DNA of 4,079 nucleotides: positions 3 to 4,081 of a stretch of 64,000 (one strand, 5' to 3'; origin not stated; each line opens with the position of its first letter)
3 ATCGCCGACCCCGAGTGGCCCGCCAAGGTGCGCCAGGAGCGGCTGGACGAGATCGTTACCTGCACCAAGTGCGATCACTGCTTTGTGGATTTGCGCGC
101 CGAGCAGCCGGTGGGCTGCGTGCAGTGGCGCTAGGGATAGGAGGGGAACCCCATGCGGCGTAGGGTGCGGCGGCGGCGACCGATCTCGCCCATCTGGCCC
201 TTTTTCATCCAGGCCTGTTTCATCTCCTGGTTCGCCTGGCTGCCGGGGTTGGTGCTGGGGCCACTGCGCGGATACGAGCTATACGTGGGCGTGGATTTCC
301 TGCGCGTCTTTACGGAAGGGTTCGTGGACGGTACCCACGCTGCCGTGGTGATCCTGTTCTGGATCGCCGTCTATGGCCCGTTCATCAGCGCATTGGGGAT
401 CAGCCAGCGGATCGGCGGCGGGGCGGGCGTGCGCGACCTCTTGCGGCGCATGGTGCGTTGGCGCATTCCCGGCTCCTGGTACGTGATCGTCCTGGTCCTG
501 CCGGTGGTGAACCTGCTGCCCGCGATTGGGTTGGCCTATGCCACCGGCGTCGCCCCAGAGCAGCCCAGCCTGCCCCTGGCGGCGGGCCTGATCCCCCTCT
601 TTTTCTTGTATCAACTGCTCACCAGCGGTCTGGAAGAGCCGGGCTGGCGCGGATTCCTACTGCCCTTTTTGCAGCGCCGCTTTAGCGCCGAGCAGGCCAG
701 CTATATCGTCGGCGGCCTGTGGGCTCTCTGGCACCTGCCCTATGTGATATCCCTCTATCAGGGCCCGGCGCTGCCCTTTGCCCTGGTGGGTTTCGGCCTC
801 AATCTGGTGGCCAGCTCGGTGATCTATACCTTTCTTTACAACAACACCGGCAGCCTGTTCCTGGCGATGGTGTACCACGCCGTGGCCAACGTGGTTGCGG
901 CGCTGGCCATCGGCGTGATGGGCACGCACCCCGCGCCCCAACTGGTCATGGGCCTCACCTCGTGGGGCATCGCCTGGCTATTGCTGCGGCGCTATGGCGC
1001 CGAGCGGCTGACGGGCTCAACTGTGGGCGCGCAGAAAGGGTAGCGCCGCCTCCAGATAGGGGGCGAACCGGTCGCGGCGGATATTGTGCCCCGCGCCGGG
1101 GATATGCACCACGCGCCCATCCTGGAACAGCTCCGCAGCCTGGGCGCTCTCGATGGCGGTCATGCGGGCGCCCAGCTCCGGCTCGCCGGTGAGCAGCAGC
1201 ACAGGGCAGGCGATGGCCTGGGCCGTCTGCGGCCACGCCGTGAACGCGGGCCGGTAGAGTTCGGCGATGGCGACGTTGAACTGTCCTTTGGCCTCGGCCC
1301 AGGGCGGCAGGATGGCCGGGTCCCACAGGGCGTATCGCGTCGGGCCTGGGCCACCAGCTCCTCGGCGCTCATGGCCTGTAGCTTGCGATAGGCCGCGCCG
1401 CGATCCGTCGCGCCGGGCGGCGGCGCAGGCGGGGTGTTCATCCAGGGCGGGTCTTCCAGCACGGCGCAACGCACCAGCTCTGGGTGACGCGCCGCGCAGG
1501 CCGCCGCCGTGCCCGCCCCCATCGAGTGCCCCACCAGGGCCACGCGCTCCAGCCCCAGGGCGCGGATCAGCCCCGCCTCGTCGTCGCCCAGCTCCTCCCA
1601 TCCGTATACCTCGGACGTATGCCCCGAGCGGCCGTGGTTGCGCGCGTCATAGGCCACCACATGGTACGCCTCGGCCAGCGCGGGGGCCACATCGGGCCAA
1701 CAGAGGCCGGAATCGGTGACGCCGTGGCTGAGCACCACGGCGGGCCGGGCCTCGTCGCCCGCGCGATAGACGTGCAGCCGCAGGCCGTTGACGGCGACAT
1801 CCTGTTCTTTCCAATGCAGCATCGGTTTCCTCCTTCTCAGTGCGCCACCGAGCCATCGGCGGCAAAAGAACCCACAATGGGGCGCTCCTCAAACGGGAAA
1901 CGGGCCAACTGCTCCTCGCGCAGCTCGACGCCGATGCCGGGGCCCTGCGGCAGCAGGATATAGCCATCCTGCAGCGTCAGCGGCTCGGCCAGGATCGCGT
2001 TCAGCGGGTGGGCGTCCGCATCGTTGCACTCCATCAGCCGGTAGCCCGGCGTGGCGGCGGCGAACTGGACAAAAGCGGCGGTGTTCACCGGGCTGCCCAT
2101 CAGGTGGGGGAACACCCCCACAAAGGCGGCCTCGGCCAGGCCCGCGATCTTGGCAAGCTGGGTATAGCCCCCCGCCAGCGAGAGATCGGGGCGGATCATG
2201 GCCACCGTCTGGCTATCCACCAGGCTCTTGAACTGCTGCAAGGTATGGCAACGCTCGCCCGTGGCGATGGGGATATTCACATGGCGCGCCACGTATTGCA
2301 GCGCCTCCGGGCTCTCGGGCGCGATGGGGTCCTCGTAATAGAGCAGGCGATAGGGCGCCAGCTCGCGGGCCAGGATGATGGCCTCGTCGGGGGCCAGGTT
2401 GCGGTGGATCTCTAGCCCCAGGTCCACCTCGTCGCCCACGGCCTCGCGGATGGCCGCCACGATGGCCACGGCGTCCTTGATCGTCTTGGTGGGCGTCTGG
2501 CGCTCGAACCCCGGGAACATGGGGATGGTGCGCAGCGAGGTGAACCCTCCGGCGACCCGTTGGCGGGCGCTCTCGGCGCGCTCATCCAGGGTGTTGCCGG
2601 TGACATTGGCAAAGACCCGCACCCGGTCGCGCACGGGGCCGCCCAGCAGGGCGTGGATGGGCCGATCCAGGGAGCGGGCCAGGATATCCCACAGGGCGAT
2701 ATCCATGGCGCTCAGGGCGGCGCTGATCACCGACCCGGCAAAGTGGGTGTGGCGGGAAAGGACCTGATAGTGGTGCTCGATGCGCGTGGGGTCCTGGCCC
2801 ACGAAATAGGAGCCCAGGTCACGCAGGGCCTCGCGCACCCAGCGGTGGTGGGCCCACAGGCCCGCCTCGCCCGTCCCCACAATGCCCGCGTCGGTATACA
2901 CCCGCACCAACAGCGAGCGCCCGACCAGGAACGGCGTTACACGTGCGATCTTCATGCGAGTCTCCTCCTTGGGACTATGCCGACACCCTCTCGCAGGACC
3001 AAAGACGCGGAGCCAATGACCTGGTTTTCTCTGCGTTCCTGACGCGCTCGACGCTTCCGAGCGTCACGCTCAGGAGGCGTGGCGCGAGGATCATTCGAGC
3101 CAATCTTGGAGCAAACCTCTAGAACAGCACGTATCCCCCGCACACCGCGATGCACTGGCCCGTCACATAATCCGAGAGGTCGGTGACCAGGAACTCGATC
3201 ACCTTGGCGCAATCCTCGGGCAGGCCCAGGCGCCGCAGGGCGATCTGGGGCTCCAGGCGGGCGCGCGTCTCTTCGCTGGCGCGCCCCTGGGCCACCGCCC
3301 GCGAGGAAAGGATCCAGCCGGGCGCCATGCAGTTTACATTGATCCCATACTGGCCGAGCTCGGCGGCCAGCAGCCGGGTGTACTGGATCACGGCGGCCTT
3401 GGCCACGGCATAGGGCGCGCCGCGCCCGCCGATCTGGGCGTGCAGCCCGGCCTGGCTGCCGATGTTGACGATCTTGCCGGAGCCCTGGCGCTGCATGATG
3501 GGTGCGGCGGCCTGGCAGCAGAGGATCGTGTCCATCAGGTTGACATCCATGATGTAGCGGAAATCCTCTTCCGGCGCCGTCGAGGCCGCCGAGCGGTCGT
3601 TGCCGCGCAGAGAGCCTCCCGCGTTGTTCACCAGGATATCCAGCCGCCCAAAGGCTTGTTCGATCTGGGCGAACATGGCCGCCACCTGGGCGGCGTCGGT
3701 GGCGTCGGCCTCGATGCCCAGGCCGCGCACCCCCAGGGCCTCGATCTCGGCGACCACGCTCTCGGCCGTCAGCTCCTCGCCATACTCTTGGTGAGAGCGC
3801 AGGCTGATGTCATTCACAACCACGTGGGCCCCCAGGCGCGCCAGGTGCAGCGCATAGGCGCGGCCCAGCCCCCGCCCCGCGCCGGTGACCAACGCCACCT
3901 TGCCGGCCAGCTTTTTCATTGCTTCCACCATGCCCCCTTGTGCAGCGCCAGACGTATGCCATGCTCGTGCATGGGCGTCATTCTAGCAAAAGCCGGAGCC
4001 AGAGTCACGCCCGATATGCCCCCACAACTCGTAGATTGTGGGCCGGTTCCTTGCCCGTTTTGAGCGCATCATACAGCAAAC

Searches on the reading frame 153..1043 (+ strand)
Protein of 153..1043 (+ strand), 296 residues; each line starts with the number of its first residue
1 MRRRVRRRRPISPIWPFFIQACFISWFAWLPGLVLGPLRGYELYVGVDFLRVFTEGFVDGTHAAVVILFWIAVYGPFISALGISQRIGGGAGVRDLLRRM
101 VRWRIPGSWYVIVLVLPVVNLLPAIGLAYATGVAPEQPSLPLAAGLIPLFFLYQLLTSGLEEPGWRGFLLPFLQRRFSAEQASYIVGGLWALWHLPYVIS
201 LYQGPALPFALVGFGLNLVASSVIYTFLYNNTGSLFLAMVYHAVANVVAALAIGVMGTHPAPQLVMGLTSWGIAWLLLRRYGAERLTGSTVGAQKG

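Call 37: search_protein_families(library=pfam, proteins=[window:153-1043:+], max_evalue=0.00001)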
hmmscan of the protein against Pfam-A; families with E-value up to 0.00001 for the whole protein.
window:153-1043:+ (296 aa): 1 family
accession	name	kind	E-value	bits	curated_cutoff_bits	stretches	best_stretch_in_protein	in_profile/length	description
PF02517.21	Rce1-like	-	5.6e-15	55.8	22.4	1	146-248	4-93/93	Type II CAAX prenyl endopeptidase Rce1-like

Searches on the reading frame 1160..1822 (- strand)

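Call 37: search_protein_families(library=pfam, proteins=[window:1160-1822:-], max_evalue=0.00001)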
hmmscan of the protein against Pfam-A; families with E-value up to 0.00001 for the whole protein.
window:1160-1822:- (220 aa): 3 families
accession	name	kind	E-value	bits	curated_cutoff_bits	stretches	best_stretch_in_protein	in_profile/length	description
PF00561.26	Abhydrolase_1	-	9.3e-23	81.6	25.8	1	27-145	1-118/245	alpha/beta hydrolase fold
PF12697.13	Abhydrolase_6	-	9.8e-19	69.3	26.3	1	29-150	1-113/217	Alpha/beta hydrolase family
PF12146.15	Hydrolase_4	-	1.3e-15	57.8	27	1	24-128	2-112/239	Serine aminopeptidase, S33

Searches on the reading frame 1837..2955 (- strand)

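Call 37: search_protein_families(library=pfam, proteins=[window:1837-2955:-], max_evalue=0.00001)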
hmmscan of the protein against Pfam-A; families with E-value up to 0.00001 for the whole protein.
window:1837-2955:- (372 aa): 2 families
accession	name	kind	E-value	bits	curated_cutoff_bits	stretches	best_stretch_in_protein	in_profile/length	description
PF13378.12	MR_MLE_C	-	2.8e-55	187.8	29.4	1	126-348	2-218/219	Enolase C-terminal domain-like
PF02746.21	MR_MLE_N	-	2.2e-17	63.8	22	1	15-105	29-117/117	Mandelate racemase / muconate lactonizing enzyme, N-terminal domain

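Call 39: search_protein_families(library=ncbifam, proteins=[window:1837-2955:-], max_evalue=0.00001)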
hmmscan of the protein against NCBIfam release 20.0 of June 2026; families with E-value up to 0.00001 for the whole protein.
window:1837-2955:- (372 aa): 14 families
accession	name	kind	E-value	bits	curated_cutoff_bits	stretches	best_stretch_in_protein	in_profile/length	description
NF010624.0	PRK14017.1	equivalog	1.1e-81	274.9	311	1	1-353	1-360/382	galactonate dehydratase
NF040790.2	glucon_galact_dh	equivalog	1.8e-63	214.7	750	1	14-357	25-373/390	bifunctional D-gluconate/D-galactonate dehydratase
NF043051.1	ManoateDhtManD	equivalog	9.5e-60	202.5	550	2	158-358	187-388/403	D-mannonate dehydratase ManD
NF011654.0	PRK15072.1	subfamily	4.4e-57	193.8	430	2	159-370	189-401/404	D-galactonate dehydratase family protein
NF011968.0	PRK15440.1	equivalog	4.4e-35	121.3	393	1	14-355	59-393/395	L-rhamnonate dehydratase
NF040866.1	AraD_Arch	equivalog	7.6e-33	114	650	1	17-352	37-368/372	arabinonate dehydratase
TIGR02534.1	mucon_cyclo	subfamily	2.3e-32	112.4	334.95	1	15-353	30-365/368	muconate/chloromuconate family cycloisomerase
NF047820.1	TalGalacDh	equivalog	1.3e-29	103.2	500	1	44-349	69-360/371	L-talarate/galactarate dehydratase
NF043002.1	HProlDhtase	equivalog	2.1e-16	59.8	500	1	14-350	33-359/366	cis-3-hydroxy-L-proline dehydratase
NF041118.1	A_G_epim_Thtga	equivalog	3.6e-10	39.5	500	1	17-307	34-314/341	L-Ala-D/L-Glu epimerase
NF011708.0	PRK15129.1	equivalog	2.6e-07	30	343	1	77-316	84-301/321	L-Ala-D/L-Glu epimerase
TIGR01928.1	menC_lowGC_arch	equivalog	4e-07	29.4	200.65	1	14-280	23-277/325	o-succinylbenzoate synthase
TIGR03247.1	glucar-dehydr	equivalog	7.6e-07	28.2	828.7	0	179-351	228-403/441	glucarate dehydratase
NF042940.1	racemase_DgcA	equivalog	9.5e-07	28.3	400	1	78-281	82-266/323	N-acetyl-D-Glu racemase DgcA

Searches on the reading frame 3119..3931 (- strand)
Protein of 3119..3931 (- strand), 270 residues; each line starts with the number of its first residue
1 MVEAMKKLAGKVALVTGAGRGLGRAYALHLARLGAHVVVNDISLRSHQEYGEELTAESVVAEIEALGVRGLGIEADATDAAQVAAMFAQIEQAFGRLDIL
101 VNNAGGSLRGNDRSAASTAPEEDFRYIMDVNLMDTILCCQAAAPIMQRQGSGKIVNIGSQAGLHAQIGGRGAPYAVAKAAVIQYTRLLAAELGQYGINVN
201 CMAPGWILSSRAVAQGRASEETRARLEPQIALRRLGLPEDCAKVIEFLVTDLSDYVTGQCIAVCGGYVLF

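Call 37: search_protein_families(library=pfam, proteins=[window:3119-3931:-], max_evalue=0.00001)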
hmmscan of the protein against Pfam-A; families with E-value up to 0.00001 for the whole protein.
window:3119-3931:- (270 aa): 3 families
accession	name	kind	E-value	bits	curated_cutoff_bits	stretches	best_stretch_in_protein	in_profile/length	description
PF13561.12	adh_short_C2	-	3.8e-56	190.7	27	1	17-267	1-235/236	Enoyl-(Acyl carrier protein) reductase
PF00106.31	adh_short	-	6.4e-49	166.5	26.6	1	11-210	1-185/195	short chain dehydrogenase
PF08659.16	KR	-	7.9e-07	29.6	22.6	1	13-105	3-90/180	KR domain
